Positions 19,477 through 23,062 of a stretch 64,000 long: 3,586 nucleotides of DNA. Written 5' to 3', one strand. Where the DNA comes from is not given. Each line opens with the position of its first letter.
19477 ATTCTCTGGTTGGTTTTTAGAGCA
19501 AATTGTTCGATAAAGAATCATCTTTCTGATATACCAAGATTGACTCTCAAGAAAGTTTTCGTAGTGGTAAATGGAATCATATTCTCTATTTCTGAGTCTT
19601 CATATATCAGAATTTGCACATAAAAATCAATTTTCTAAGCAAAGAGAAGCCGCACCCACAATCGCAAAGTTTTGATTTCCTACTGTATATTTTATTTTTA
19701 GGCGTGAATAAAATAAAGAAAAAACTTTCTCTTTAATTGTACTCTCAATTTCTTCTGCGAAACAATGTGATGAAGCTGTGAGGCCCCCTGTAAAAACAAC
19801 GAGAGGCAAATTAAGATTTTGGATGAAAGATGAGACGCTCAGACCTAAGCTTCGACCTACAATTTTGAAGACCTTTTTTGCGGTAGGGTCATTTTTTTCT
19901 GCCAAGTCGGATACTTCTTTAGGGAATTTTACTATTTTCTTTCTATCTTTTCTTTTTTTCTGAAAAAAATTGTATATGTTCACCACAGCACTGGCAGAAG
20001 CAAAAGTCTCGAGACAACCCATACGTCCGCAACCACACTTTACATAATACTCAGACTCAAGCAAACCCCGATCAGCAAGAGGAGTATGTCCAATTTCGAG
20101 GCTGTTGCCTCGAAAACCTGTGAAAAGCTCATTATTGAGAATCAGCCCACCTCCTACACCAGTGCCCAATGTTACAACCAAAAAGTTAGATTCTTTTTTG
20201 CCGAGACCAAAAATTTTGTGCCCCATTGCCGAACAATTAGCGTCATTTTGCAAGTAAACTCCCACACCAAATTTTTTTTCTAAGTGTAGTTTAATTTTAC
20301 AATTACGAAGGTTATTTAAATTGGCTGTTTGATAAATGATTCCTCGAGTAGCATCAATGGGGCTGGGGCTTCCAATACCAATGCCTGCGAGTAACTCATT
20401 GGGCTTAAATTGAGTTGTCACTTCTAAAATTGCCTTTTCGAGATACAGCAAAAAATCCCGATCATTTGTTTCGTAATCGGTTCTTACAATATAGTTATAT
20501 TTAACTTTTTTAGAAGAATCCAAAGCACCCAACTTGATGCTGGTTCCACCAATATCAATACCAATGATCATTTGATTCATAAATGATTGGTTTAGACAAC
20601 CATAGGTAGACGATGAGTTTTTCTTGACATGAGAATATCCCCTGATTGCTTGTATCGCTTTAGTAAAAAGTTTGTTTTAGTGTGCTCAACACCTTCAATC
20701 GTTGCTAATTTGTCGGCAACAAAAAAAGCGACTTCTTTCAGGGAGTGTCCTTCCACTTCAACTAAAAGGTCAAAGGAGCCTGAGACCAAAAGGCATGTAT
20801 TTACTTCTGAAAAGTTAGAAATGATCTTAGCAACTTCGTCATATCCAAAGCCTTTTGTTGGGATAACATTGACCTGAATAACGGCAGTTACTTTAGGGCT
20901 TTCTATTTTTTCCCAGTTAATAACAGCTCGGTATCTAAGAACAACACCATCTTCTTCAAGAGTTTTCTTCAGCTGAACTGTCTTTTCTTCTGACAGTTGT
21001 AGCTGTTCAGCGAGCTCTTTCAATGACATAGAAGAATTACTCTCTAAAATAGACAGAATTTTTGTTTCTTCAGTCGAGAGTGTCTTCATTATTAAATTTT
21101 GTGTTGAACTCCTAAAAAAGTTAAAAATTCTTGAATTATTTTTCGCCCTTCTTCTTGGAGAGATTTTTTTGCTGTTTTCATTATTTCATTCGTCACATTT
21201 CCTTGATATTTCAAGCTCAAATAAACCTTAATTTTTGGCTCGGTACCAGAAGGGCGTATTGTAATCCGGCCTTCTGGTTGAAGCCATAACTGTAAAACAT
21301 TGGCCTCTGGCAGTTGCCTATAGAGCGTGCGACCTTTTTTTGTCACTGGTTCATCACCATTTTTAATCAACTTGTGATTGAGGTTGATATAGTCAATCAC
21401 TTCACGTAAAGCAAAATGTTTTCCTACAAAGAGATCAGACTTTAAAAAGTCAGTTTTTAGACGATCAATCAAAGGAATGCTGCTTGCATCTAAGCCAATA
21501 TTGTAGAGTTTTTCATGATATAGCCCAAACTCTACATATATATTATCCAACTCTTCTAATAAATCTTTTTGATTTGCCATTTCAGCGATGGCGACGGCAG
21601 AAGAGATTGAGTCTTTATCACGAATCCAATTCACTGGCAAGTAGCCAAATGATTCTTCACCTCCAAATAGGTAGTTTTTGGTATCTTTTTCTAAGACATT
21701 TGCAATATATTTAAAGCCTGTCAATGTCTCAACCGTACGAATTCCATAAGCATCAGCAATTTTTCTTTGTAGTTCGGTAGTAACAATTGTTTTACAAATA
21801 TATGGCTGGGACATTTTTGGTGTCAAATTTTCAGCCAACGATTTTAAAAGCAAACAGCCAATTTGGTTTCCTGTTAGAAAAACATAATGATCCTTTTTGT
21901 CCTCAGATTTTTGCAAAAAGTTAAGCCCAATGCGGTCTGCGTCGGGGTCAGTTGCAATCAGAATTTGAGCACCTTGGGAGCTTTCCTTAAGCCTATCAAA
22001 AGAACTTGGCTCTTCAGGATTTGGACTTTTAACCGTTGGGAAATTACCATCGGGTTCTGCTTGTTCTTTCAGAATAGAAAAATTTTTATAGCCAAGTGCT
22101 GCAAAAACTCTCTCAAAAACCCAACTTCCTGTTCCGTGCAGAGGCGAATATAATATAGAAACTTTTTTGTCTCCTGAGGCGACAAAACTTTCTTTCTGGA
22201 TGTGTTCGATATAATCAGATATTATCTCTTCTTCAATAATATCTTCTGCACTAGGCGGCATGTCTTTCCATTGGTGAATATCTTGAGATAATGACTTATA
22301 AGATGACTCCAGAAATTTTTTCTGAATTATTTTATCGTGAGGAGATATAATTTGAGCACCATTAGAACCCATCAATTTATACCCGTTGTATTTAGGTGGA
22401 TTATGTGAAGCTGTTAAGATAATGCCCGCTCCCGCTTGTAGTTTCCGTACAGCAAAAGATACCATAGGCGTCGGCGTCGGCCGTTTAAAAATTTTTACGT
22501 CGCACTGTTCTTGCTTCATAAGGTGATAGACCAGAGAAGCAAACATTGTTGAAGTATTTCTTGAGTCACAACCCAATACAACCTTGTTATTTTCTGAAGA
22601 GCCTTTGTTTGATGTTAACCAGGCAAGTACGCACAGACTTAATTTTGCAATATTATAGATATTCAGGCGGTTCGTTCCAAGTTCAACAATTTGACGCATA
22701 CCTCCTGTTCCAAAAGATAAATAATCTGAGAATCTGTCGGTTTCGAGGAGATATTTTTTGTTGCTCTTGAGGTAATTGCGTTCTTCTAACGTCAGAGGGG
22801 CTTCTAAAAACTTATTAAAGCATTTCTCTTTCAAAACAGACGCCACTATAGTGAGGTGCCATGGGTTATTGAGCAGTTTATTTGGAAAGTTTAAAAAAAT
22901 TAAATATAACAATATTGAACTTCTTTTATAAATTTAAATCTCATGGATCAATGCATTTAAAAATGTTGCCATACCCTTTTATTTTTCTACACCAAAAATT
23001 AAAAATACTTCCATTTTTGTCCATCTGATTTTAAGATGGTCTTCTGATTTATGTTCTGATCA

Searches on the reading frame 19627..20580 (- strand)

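Call 65: search_protein_families(library=ncbifam, proteins=[window:19627-20580:-], max_evalue=0.00001)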
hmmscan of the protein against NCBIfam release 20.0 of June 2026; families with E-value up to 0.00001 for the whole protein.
window:19627-20580:- (317 aa): 13 families
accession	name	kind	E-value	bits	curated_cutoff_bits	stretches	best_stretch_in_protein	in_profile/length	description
TIGR00744.1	ROK_glcA_fam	subfamily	2.5e-56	191.2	260.35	1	6-314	1-308/318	ROK family glucokinase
NF007251.0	PRK09698.1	equivalog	5.4e-35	121.1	253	1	1-314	4-296/304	allose kinase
NF009835.0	PRK13310.1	equivalog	3e-34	118.7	380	1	4-288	1-275/303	N-acetylglucosamine kinase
NF047937.1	TransRegNagC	equivalog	2.4e-30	106.1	650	1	6-308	82-378/399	DNA-binding transcriptional regulator NagC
NF007108.0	PRK09557.1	equivalog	4.8e-30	104.9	443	1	4-288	2-275/303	fructokinase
NF049930.1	TransRegMlc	equivalog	1e-27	97.5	530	1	60-311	142-387/405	sugar metabolism global transcriptional regulator Mlc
NF003461.0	PRK05082.1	subfamily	1.2e-24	87.2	283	1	6-313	4-285/291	N-acetylmannosamine kinase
NF047821.1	NactlManKinNanK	equivalog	1.2e-19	71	450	1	5-286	3-261/288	N-acetylmannosamine kinase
NF042998.1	bglucokin_BglK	equivalog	2e-19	69.9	550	1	5-166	3-156/291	beta-glucoside kinase BglK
NF045551.1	GK_Pyrobac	equivalog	2.5e-19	69.7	500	1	5-315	2-281/294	ATP-dependent glucokinase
NF009836.0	PRK13311.1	equivalog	2.5e-19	69.5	551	1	4-211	1-206/256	N-acetyl-D-glucosamine kinase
NF045550.1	FrctkaseScrK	equivalog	7.1e-12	45.4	400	1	51-197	41-188/293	fructokinase ScrK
NF045942.1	PolPhglucPhase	equivalog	3.4e-10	40.1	250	1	6-156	3-149/242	polyphosphate--glucose phosphotransferase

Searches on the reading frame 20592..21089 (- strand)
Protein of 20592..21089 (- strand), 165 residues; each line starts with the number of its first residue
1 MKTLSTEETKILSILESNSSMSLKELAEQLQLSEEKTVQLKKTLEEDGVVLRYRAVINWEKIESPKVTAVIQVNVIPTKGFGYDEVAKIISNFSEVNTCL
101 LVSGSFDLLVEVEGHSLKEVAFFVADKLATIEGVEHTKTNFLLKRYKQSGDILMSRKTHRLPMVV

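Call 65: search_protein_families(library=ncbifam, proteins=[window:20592-21089:-], max_evalue=0.00001)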
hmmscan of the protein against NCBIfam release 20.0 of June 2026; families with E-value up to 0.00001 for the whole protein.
window:20592-21089:- (165 aa): 7 families
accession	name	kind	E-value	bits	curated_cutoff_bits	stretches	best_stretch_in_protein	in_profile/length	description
NF041395.1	TranRegLrpA1_Halo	equivalog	1.1e-15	57.8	250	1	2-147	2-142/142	HTH-type transcriptional regulator LrpA1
NF053758.1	ChrTpTrnRegChrS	equivalog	1.2e-15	57.6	250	1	4-148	12-152/158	chromate efflux transcriptional regulator ChrS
NF040947.1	trans_reg_LysM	equivalog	2.2e-15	56.6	180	1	7-145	4-135/136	HTH-type transcriptional regulator LysM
NF008370.0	PRK11169.1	equivalog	1.1e-14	54.5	233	1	2-154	10-161/164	leucine-responsive transcriptional regulator Lrp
NF040820.1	trans_reg_LrpA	equivalog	4.1e-11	42.9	250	1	8-146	6-140/141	HTH-type transcriptional regulator LrpA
NF041396.1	TranRegLrp_Halo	equivalog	2.1e-09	37.4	190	1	9-109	8-104/149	HTH-type transcriptional regulator Lrp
NF008384.0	PRK11179.1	equivalog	1.2e-07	31.7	227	1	8-143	11-143/153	transcriptional regulator AsnC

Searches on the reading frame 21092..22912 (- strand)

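Call 19: search_protein_families(library=ncbifam, proteins=[window:21092-22912:-], max_evalue=0.001)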
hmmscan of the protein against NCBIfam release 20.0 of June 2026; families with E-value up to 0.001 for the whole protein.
window:21092-22912:- (606 aa): 7 families
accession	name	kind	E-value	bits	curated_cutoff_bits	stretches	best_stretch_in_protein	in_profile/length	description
TIGR03990.1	Arch_GlmM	equivalog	1.2e-49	169.4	439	1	67-456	4-359/444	phosphoglucosamine mutase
TIGR01455.1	glmM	equivalog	1.5e-30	106.3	447.55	1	67-477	1-379/442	phosphoglucosamine mutase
NF046027.1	PhglucPhmanMutPgmG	equivalog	6.4e-20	71.2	600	1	108-330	44-248/460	phosphoglucomutase/phosphomannomutase PgmG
NF007088.0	PRK09542.1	equivalog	3.1e-18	66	618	1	105-462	43-372/456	phosphomannomutase/phosphoglucomutase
TIGR01132.1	pgm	equivalog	4e-14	51.9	778.05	1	58-447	33-425/546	phosphoglucomutase (alpha-D-glucose-1,6-bisphosphate-dependent)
NF005737.0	PRK07564.1-1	equivalog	6.7e-13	48.1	378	1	103-442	45-385/543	alpha-D-glucose phosphate-specific phosphoglucomutase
NF011943.0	PRK15414.1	subfamily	1.8e-10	40.5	801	1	109-421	39-330/456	phosphomannomutase CpsG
